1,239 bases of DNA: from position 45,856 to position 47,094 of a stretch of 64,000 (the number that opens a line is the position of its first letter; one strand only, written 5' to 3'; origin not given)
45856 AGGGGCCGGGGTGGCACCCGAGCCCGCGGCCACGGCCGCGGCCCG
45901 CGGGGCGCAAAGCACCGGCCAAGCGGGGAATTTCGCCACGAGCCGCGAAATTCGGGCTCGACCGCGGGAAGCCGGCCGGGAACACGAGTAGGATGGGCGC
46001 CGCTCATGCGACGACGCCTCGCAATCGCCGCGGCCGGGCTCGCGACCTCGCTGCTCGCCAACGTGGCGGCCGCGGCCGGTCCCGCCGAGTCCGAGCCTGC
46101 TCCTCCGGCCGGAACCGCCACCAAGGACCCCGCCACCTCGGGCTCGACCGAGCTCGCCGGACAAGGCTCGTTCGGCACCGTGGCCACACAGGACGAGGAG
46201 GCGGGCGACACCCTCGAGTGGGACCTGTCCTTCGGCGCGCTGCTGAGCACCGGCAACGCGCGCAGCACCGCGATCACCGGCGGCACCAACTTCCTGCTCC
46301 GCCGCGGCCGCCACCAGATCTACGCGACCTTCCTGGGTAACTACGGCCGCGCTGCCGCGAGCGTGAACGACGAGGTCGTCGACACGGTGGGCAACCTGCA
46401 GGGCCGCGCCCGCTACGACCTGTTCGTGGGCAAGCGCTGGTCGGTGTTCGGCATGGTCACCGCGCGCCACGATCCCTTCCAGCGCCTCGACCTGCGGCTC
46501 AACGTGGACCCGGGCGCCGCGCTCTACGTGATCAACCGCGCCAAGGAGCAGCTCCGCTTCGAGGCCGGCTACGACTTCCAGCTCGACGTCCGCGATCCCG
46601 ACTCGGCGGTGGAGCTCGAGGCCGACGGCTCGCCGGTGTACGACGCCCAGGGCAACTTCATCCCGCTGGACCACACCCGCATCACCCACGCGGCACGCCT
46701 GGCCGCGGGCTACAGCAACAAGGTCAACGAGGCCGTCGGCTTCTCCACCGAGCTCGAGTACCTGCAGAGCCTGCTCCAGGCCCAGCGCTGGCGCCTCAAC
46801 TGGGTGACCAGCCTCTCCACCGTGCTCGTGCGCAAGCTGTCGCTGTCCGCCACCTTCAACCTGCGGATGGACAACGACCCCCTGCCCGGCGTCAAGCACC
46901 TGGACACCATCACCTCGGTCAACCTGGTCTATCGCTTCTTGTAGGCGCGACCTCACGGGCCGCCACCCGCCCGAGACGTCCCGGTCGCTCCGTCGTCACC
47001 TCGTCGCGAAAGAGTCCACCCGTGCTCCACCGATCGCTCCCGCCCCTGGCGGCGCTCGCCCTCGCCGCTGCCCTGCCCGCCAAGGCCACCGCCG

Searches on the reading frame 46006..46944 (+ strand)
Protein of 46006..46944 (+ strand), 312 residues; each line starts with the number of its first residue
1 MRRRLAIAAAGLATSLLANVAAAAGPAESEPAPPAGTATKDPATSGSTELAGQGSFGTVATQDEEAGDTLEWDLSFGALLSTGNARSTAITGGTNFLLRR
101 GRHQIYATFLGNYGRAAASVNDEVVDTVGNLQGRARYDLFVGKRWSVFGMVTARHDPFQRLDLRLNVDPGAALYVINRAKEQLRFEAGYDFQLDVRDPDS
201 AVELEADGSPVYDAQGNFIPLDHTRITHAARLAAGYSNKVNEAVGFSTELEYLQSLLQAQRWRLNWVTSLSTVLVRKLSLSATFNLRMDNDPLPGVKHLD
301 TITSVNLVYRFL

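Call 7: search_protein_families(library=pfam, proteins=[window:46006-46944:+])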
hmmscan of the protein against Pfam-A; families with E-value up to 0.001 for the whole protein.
window:46006-46944:+ (312 aa): 1 family
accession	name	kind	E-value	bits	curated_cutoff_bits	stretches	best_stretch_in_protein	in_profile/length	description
PF04338.18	DUF481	-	6.6e-36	124.8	21.1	1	75-311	2-210/210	Protein of unknown function, DUF481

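Call 11: find_homologous_proteins(query=window:46006-46944:+, max_evalue=1e-20)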
Query window:46006-46944:+ (312 aa): 440 proteins with E <= 1e-20 among 8000 candidates; the best 120 are listed.
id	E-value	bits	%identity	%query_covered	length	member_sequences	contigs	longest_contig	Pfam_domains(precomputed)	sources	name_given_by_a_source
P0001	2.6e-176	603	86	100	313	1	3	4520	PF04338.19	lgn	-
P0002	2.4e-173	593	85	100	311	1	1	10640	PF04338.19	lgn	-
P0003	1.5e-166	571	82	100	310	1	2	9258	PF04338.19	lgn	-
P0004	1.5e-164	565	84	96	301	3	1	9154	PF04338.19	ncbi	ncbi:MAG: DUF481 domain-containing protein [Nannocystaceae bacterium]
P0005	8.9e-160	549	83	89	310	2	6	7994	PF04338.19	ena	-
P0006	2.9e-158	544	79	100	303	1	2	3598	PF04338.19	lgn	-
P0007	1.5e-152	525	78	94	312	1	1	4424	PF04338.19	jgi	jgi:putative salt-induced outer membrane protein YdiY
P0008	1.7e-152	525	77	91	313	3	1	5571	PF04338.19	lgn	-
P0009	1.1e-151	522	75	100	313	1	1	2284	PF04338.19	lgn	-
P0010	5.9e-151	520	78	95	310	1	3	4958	PF04338.19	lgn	-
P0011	2.3e-150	518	74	100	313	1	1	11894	PF04338.19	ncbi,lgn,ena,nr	ncbi:MAG: DUF481 domain-containing protein [Deltaproteobacteria bacterium]|nr:DUF481 domain-containi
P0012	4.7e-150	517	76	100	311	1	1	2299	PF04338.19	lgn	-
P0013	1.1e-148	512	75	100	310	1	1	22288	PF04338.19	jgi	jgi:putative salt-induced outer membrane protein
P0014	1.4e-148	512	74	100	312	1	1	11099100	PF04338.19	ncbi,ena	-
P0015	1.5e-148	512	76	89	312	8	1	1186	PF04338.19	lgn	-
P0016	1.6e-148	512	75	100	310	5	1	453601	PF04338.19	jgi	-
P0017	3.8e-148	511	77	89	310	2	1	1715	PF04338.19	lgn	-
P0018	1.0e-147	509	76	89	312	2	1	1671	PF04338.19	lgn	-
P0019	1.8e-147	508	77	88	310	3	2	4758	PF04338.19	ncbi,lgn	-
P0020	1.8e-147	508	74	100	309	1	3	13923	PF04338.19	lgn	-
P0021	2.2e-147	508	76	89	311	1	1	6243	PF04338.19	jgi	jgi:putative salt-induced outer membrane protein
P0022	6.6e-147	507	75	88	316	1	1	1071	PF04338.19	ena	-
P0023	1.1e-146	506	73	100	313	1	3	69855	PF04338.19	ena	-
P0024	1.8e-146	505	77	89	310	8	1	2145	PF04338.19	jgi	jgi:putative salt-induced outer membrane protein YdiY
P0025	3.2e-146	504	74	100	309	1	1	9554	PF04338.19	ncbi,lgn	-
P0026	8.6e-144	496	71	100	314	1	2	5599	PF04338.19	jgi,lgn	jgi:putative salt-induced outer membrane protein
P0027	2.3e-143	495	74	94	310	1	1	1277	PF04338.19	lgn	-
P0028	3.4e-140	485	73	100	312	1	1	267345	PF04338.19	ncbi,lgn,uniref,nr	ncbi:DUF481 domain-containing protein [Paraliomyxa miuraensis]|uniref:DUF481 domain-containing prote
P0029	1.1e-139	483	71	100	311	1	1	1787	PF04338.19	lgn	-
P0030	6.2e-138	477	70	100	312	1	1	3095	PF04338.19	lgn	-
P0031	8.5e-138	477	71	100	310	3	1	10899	PF04338.19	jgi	jgi:putative salt-induced outer membrane protein YdiY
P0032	2.9e-131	455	70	100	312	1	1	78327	PF04338.19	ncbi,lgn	-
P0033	6.1e-126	438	70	89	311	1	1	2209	PF04338.19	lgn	-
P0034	1.4e-125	437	66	100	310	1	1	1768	PF04338.19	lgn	-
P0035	2.2e-125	436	66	100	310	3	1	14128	PF04338.19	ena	-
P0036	3.3e-122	426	99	62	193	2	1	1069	PF04338.19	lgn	-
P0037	1.6e-114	400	62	100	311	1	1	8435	PF04338.19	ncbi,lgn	-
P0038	4.5e-114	399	99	60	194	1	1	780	PF04338.19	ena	-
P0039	8.1e-114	398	61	100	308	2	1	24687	PF04338.19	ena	-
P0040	8.4e-113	395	83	68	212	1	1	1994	PF04338.19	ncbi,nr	ncbi:MAG: DUF481 domain-containing protein, partial [Myxococcales bacterium]|nr:DUF481 domain-contai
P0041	4.1e-111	389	60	97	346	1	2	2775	PF04338.19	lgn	-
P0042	1.7e-110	387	59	100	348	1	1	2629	PF04338.19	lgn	-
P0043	2.7e-110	386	59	93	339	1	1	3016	PF04338.19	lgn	-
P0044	5.9e-108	379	58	100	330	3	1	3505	PF04338.19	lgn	-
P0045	7.0e-108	378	60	95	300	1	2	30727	PF04338.19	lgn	-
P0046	1.1e-106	375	57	95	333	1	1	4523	PF04338.19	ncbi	-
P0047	1.7e-106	374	57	100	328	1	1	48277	PF04338.19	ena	-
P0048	4.4e-105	369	58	100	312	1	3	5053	PF04338.19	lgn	-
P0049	1.4e-104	368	58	89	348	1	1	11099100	PF04338.19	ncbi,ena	-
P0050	1.9e-104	367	58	93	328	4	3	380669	PF04338.19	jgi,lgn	-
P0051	5.2e-104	366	58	100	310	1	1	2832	PF04338.19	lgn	-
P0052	2.2e-103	364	59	89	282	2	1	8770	PF04338.19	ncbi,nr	ncbi:MAG: DUF481 domain-containing protein, partial [Nannocystaceae bacterium]|nr:DUF481 domain-cont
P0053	3.2e-100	353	58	93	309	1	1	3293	PF04338.19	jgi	jgi:putative salt-induced outer membrane protein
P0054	1.1e-98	348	56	100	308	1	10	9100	PF04338.19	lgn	-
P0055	1.1e-97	345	54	100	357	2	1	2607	PF04338.19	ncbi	-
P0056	1.1e-96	342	52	100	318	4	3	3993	PF04338.19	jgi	jgi:putative salt-induced outer membrane protein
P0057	1.4e-96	341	56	88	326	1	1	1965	PF04338.19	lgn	-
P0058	1.3e-95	338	56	100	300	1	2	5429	PF04338.19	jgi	jgi:putative salt-induced outer membrane protein YdiY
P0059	1.5e-95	338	53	99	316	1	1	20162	PF04338.19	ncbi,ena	-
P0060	2.1e-95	338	55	93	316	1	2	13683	PF04338.19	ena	-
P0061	2.2e-95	337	56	89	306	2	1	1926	PF04338.19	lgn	-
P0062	7.0e-95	336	54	96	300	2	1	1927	PF04338.19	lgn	-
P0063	1.4e-94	335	55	93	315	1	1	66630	PF04338.19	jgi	jgi:putative salt-induced outer membrane protein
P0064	4.7e-94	333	53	96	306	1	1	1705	PF04338.19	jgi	jgi:putative salt-induced outer membrane protein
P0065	4.9e-94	333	56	89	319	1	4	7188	PF04338.19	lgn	-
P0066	6.8e-94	333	53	100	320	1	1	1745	PF04338.19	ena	-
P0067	5.8e-93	330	53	97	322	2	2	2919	PF04338.19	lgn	-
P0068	1.7e-92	328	52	91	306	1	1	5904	PF04338.19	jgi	jgi:putative salt-induced outer membrane protein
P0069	6.5e-92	326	55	88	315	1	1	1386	PF04338.19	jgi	jgi:putative salt-induced outer membrane protein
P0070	1.3e-91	325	54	93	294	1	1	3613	PF04338.19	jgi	jgi:putative salt-induced outer membrane protein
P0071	1.6e-91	325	54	93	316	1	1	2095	PF04338.19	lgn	-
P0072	3.0e-91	324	54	89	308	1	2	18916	PF04338.19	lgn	-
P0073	1.5e-90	322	52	96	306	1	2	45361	PF04338.19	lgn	-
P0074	1.0e-89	319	53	92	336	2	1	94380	PF04338.19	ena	-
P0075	1.7e-89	318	51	88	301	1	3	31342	PF04338.19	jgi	jgi:hypothetical protein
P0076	1.8e-89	318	53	99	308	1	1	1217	PF04338.19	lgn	-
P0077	5.8e-89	316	52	94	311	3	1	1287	PF04338.19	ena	-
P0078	8.1e-89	316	53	97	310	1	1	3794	PF04338.19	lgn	-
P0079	2.6e-88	314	52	93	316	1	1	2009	PF04338.19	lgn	-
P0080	1.1e-87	312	51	98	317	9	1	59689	PF04338.19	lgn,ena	-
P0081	1.5e-87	312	52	91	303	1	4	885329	PF04338.19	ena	-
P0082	3.5e-87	311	50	100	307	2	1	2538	PF04338.19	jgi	jgi:putative salt-induced outer membrane protein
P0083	9.5e-87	309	51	99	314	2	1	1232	PF04338.19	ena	-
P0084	1.8e-86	308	52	99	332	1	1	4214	PF04338.19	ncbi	-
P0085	2.3e-86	308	51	100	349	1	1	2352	PF04338.19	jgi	jgi:putative salt-induced outer membrane protein YdiY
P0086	2.5e-86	308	51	92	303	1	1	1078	PF04338.19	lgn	-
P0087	3.8e-86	307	51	99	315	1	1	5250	PF04338.19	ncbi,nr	ncbi:MAG: DUF481 domain-containing protein [Nannocystaceae bacterium]|nr:DUF481 domain-containing pr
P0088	6.2e-86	306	50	96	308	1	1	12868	PF04338.19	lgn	-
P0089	1.2e-85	305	50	99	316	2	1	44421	PF04338.19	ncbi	-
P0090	2.7e-85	304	51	96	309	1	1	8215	PF04338.19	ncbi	-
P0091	1.7e-84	302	51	95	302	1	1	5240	PF04338.19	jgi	jgi:putative salt-induced outer membrane protein YdiY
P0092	2.6e-84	301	52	93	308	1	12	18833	PF04338.19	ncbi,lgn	-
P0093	4.4e-84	300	51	98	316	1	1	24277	PF04338.19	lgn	-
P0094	5.1e-84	300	51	96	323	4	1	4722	PF04338.19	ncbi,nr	ncbi:MAG TPA: DUF481 domain-containing protein [Enhygromyxa sp.]|nr:DUF481 domain-containing protein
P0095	5.7e-84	300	51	89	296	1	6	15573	PF04338.19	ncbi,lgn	-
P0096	5.7e-84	300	50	96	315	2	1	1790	PF04338.19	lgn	-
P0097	6.6e-84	300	49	94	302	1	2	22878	PF04338.19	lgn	-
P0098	1.5e-83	299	50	91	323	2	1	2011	PF04338.19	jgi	jgi:putative salt-induced outer membrane protein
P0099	1.5e-83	299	54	92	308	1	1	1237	PF04338.19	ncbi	-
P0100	2.3e-83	298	50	91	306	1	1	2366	PF04338.19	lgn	-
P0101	2.5e-83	298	49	96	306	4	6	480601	PF04338.19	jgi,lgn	jgi:putative salt-induced outer membrane protein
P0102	3.1e-83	298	51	87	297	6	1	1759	PF04338.19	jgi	jgi:putative salt-induced outer membrane protein YdiY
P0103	5.0e-83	297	50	87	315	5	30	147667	PF04338.19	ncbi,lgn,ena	-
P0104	6.3e-83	297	50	98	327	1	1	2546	PF04338.19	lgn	-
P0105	6.8e-83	296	50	99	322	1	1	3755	PF04338.19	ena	-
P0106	9.9e-83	296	51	92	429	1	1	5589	PF04338.19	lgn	-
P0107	1.2e-82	296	48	99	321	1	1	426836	PF04338.19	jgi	jgi:putative salt-induced outer membrane protein YdiY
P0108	1.5e-82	295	49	89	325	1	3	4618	PF04338.19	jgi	jgi:putative salt-induced outer membrane protein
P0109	3.8e-82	294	50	99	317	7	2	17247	PF04338.19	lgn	-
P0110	3.9e-82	294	50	92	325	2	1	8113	PF04338.19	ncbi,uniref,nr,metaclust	ncbi:hypothetical protein DB30_02567 [Enhygromyxa salina]|uniref:DUF481 domain-containing protein n=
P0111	4.3e-82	294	48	96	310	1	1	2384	PF04338.19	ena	-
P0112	4.8e-82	294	51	93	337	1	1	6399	PF04338.19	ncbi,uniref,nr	ncbi:DUF481 domain-containing protein [Enhygromyxa salina]|uniref:DUF481 domain-containing protein n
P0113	4.9e-82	294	49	99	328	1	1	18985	PF04338.19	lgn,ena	-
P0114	5.1e-82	294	49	98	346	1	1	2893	PF04338.19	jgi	jgi:putative salt-induced outer membrane protein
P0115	6.1e-82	293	49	89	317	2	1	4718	PF04338.19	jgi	jgi:putative salt-induced outer membrane protein YdiY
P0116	7.0e-82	293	48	99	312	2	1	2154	PF04338.19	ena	-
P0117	7.4e-82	293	52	92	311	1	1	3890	PF04338.19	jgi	-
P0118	1.1e-81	292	50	93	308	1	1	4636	PF04338.19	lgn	-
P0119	1.2e-81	292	49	98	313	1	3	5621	PF04338.19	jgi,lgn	jgi:putative salt-induced outer membrane protein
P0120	2.6e-81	291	48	96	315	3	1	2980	PF04338.19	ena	-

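Call 13: find_encoding_contigs(protein=P0014, flank=5000, max_places=3)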
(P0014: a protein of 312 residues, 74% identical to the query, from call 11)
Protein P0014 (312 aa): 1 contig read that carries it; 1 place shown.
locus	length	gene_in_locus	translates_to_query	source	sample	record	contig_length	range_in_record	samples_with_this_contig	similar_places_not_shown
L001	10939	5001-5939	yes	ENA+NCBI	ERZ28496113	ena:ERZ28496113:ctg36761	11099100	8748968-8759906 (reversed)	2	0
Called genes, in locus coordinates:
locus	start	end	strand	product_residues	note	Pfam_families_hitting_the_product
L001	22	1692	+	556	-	-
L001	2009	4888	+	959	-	PF13948:DUF4215 (weak)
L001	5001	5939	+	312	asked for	PF04338:DUF481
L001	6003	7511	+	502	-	PF13505:OMP_b-brl (weak), PF02412:TSP_3 (faint), PF00691:OmpA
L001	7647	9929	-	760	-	PF05090:HTTM (faint)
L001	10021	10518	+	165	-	PF13384:HTH_23 (faint), PF04542:Sigma70_r2, PF08281:Sigma70_r4_2 (weak)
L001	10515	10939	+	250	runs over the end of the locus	-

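Call 15: find_related_loci(query=A1, collection=metagenome_contigs, flank=3000)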
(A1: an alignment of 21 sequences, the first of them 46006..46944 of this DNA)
Query A1 (312 aa) in metagenome_contigs; peptide patterns used: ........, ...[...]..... (x = any residue, [..] = any of these).
261 stretches matched a pattern; 81 encode a relative of the query (tblastn E <= 1e-3); the best 80 are kept; 80 distinct loci.
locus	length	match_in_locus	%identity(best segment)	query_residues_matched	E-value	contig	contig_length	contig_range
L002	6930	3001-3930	75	1-312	1e-144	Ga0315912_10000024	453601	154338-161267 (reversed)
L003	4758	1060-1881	77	39-312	3e-146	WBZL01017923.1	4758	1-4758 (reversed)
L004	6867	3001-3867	58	22-312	3e-109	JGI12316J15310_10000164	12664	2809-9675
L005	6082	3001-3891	53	24-312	3e-93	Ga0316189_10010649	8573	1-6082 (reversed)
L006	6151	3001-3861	53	27-312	4e-92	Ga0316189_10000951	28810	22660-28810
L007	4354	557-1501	50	4-312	6e-91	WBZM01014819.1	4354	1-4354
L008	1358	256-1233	49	4-312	5e-97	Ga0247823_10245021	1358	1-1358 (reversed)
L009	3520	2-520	78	140-312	2e-89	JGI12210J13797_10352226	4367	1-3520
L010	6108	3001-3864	51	27-312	4e-86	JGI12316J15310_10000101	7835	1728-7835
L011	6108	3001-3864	51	27-312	4e-86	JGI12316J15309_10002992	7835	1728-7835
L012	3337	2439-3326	49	17-312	8e-86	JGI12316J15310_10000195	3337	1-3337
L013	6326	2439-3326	49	17-312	5e-85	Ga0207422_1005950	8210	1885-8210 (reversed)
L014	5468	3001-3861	49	34-312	3e-83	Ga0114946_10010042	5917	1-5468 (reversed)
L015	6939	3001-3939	47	4-312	4e-81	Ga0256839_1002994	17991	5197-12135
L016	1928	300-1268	45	4-311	3e-83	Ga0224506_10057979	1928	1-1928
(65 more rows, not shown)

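Call 18: find_encoding_contigs(protein=P0001, flank=4000, max_places=3)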
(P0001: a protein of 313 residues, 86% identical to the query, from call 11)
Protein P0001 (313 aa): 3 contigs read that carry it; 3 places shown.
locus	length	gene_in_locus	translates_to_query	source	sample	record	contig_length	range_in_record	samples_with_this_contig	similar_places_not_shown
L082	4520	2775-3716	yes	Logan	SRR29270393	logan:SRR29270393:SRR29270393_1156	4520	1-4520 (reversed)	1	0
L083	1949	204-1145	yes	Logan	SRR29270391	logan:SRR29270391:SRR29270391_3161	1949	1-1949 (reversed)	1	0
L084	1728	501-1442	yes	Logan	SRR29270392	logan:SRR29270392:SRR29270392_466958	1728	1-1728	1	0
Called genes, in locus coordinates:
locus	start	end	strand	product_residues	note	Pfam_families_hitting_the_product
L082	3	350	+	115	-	?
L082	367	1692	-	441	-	PF00089:Trypsin (faint)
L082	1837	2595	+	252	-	-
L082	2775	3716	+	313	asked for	PF04338:DUF481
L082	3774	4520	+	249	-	?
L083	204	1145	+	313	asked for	PF04338:DUF481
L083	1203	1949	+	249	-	?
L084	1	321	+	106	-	?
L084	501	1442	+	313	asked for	PF04338:DUF481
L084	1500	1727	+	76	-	?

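Call 19: find_encoding_contigs(protein=P0002, flank=4000, max_places=3)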
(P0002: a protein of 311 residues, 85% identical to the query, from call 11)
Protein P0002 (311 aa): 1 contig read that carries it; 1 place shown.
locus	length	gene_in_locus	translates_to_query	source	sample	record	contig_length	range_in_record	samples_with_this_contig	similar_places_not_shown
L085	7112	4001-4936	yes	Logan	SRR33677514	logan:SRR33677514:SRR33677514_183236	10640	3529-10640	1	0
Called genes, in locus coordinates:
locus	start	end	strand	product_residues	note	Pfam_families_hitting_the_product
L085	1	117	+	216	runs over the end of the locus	PF04545:Sigma70_r4 (weak)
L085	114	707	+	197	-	-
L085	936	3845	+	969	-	PF13948:DUF4215 (weak)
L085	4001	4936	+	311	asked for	PF04338:DUF481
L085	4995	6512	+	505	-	PF00691:OmpA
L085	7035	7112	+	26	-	?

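Call 20: find_encoding_contigs(protein=P0003, flank=4000, max_places=3)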
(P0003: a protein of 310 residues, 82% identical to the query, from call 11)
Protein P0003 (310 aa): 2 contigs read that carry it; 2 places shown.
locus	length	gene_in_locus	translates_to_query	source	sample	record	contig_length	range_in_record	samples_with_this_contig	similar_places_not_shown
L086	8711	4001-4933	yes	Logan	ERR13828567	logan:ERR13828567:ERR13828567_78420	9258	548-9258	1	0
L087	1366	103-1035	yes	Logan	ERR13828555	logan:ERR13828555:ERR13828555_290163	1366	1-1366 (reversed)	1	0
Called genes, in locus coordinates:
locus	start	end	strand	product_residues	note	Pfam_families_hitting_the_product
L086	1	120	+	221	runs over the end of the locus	?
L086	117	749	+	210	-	PF13490:zf-HC2 (weak)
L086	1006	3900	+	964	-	-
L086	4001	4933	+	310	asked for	PF04338:DUF481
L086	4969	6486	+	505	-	PF13505:OMP_b-brl (faint), PF00691:OmpA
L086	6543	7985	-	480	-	PF02384:N6_Mtase (faint), PF08242:Methyltransf_12 (faint), PF13649:Methyltransf_25 (faint), PF13847:Methyltransf_31 (faint)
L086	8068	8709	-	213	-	?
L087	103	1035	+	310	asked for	PF04338:DUF481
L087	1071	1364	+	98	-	?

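Call 28: find_related_loci(query=A1, collection=genome_contigs, flank=10000)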
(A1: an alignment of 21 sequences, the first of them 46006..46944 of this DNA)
Query A1 (312 aa) in genome_contigs; peptide patterns used: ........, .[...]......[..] (x = any residue, [..] = any of these).
107 stretches matched a pattern; 48 encode a relative of the query (tblastn E <= 1e-3); 46 distinct loci.
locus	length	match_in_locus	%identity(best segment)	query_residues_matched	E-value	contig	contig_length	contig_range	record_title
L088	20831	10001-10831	83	36-312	1e-156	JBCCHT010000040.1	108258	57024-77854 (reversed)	MAG: Myxococcota bacterium isolate P01_B01_bin.73 k141_774644_length_108258_cov_44.3131, whole genome shotgun sequence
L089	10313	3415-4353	74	1-312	8e-154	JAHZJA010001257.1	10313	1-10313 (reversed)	MAG: Deltaproteobacteria bacterium isolate P_S1_bin.18 k141_1401273, whole genome shotgun sequence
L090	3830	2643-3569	74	1-312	2e-156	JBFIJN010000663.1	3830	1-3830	MAG: Nannocystaceae bacterium isolate Mix_sand11.2021.09.Z.87 k141_1175042_length_3830_cov_19.9095, whole genome shotgun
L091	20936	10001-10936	73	1-312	2e-146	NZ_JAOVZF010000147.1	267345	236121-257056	Paraliomyxa miuraensis strain SMH-27-4 scf50c30, whole genome shotgun sequence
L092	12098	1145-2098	66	1-312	4e-130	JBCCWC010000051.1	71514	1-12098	MAG: Myxococcota bacterium isolate P01_E01_bin.52 k141_361599_length_71514_cov_27.0594, whole genome shotgun sequence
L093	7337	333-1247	61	6-312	4e-119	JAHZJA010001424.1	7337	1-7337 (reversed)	MAG: Deltaproteobacteria bacterium isolate P_S1_bin.18 k141_1604420, whole genome shotgun sequence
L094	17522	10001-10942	53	5-312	2e-99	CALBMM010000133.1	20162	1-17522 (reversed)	MAG TPA_asm: uncultured proteobacterium isolate SRR6227243_bin.109_CONCOCT_v1.1_MAG genome assembly, contig: ERZ795105.2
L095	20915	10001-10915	53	10-311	2e-98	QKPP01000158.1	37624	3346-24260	MAG: Myxococcales bacterium FL481 NODE_91_length_37624_cov_5.557188, whole genome shotgun sequence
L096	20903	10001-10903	52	16-312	2e-92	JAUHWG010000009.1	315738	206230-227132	MAG: Polyangia bacterium isolate 2_bin.15 NODE_54_length_315738_cov_8.010082, whole genome shotgun sequence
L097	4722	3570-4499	51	12-312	3e-90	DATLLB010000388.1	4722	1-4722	MAG TPA_asm: Enhygromyxa sp. isolate SMAG_U13737 k141_58818, whole genome shotgun sequence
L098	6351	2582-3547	46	5-312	5e-87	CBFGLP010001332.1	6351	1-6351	MAG TPA_asm: uncultured Myxococcales bacterium isolate SRR25737861_metabat2_1 genome assembly, contig: ERZ27251247.70155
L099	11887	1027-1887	50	28-312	1e-86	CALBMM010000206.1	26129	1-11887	MAG TPA_asm: uncultured proteobacterium isolate SRR6227243_bin.109_CONCOCT_v1.1_MAG genome assembly, contig: ERZ795105.1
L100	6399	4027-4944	51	22-312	2e-86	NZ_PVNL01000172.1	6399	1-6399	Enhygromyxa salina strain SWB007 ENSA7_contig000172, whole genome shotgun sequence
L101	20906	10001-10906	47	30-312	2e-84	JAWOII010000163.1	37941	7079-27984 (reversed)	MAG: Enhygromyxa sp. isolate CWP5-2.bin.157 k191_1721243, whole genome shotgun sequence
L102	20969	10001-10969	46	6-312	5e-83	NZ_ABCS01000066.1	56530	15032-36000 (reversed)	Plesiocystis pacifica SIR-1 1103186006207, whole genome shotgun sequence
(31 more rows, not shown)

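Call 44: find_encoding_contigs(protein=P0004, flank=1500, max_places=2)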
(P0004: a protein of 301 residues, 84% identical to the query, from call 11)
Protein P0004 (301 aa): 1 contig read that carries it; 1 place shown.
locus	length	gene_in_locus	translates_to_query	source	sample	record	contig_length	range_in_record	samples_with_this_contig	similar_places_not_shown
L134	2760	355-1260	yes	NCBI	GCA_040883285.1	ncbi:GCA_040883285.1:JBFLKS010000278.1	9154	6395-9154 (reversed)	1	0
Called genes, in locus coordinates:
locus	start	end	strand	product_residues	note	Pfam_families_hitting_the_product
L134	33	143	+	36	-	-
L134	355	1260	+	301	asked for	PF04338:DUF481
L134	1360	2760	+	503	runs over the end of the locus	PF00691:OmpA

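Call 45: find_encoding_contigs(protein=P0005, flank=1500, max_places=2)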
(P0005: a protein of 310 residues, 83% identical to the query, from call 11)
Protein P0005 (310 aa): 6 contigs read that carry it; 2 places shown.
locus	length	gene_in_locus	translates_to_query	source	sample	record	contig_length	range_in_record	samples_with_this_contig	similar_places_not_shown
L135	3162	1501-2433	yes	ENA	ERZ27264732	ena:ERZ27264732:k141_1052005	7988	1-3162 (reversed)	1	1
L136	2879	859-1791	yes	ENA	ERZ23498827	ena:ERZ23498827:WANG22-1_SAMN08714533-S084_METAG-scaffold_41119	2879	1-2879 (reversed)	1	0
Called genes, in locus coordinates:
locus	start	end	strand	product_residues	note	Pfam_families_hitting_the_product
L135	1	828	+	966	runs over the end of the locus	PF13948:DUF4215 (weak)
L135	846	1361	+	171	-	PF09394:Inhibitor_I42 (weak)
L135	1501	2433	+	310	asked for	PF04338:DUF481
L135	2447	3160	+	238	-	?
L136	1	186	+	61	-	?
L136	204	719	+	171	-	PF09394:Inhibitor_I42 (weak)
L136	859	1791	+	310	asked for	PF04338:DUF481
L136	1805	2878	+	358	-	?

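Call 46: find_encoding_contigs(protein=P0013, flank=1500, max_places=2)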
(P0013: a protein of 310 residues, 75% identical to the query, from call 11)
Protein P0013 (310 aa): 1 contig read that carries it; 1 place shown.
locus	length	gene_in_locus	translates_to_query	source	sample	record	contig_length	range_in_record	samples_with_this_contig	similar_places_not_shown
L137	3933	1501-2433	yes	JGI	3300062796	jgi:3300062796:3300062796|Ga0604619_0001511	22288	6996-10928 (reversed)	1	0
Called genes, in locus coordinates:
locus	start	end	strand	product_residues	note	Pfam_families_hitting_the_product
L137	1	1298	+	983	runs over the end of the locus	-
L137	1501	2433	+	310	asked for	PF04338:DUF481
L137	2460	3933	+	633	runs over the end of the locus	PF13505:OMP_b-brl (weak), PF02412:TSP_3 (faint), PF00691:OmpA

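Call 47: find_encoding_contigs(protein=P0020, flank=1500, max_places=2)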
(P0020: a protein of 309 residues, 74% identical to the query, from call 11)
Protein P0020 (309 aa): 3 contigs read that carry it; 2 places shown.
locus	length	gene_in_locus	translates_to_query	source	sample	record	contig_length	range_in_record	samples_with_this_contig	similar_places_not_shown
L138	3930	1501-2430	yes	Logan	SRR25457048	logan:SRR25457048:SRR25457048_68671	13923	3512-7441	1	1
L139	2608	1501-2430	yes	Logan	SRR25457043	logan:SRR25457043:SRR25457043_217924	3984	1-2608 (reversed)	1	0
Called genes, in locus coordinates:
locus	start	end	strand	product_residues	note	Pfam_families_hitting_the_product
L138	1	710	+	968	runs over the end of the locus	PF13948:DUF4215 (faint)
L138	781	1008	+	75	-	PF09720:Unstab_antitox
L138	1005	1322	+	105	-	PF05016:ParE_toxin (weak)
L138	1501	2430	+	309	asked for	PF04338:DUF481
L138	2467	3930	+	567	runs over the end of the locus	PF00691:OmpA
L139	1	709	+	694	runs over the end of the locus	?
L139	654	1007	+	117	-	PF09720:Unstab_antitox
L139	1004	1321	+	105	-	PF05016:ParE_toxin (weak)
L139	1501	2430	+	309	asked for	PF04338:DUF481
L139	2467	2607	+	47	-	?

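Call 48: find_encoding_contigs(protein=P0023, flank=1500, max_places=2)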
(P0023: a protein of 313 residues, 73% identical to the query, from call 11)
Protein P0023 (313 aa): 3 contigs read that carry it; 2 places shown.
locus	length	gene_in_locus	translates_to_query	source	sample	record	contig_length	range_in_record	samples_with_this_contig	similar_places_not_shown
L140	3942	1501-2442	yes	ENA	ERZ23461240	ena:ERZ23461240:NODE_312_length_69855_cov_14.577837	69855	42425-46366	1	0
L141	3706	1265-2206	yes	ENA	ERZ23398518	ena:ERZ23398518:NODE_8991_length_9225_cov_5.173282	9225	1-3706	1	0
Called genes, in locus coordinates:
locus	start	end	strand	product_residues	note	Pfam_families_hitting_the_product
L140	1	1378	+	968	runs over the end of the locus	PF13948:DUF4215 (weak)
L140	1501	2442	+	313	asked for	PF04338:DUF481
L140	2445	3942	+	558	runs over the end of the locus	PF00691:OmpA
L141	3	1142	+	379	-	?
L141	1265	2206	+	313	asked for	PF04338:DUF481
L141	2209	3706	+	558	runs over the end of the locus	PF00691:OmpA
